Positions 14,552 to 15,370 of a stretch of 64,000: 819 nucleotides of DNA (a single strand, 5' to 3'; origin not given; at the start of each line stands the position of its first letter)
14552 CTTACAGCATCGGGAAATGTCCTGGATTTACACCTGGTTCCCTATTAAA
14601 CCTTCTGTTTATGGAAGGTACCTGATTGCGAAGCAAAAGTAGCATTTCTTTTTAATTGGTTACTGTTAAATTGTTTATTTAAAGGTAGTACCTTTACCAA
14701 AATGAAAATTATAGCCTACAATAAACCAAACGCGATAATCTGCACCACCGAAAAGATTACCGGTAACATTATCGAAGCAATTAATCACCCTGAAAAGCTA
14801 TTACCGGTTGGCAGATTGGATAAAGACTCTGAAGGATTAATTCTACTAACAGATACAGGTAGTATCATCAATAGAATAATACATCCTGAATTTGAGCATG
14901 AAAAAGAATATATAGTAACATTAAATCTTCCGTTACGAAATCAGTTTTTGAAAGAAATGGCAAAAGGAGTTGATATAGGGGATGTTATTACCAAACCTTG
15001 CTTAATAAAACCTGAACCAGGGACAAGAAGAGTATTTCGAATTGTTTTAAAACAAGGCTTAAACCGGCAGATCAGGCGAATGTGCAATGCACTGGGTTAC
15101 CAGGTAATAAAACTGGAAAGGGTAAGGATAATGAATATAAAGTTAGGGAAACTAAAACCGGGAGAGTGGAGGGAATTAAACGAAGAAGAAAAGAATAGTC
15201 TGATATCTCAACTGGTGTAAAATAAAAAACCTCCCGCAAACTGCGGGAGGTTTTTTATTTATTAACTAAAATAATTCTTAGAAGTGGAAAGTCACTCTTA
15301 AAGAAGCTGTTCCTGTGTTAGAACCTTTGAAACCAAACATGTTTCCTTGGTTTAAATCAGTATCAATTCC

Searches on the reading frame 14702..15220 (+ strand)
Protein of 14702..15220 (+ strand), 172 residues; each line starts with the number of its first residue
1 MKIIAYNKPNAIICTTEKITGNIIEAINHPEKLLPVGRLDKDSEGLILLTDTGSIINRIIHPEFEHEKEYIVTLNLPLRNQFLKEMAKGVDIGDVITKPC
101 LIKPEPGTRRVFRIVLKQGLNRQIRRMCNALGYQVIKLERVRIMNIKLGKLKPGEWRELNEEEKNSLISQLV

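Call 8: search_protein_families(library=pfam, proteins=[window:14702-15220:+])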
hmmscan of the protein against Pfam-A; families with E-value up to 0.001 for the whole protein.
window:14702-15220:+ (172 aa): 1 family
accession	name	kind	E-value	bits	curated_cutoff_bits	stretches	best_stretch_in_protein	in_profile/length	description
PF00849.27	PseudoU_synth_2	-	3.7e-18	66.6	26.8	1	3-130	2-152/152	RNA pseudouridylate synthase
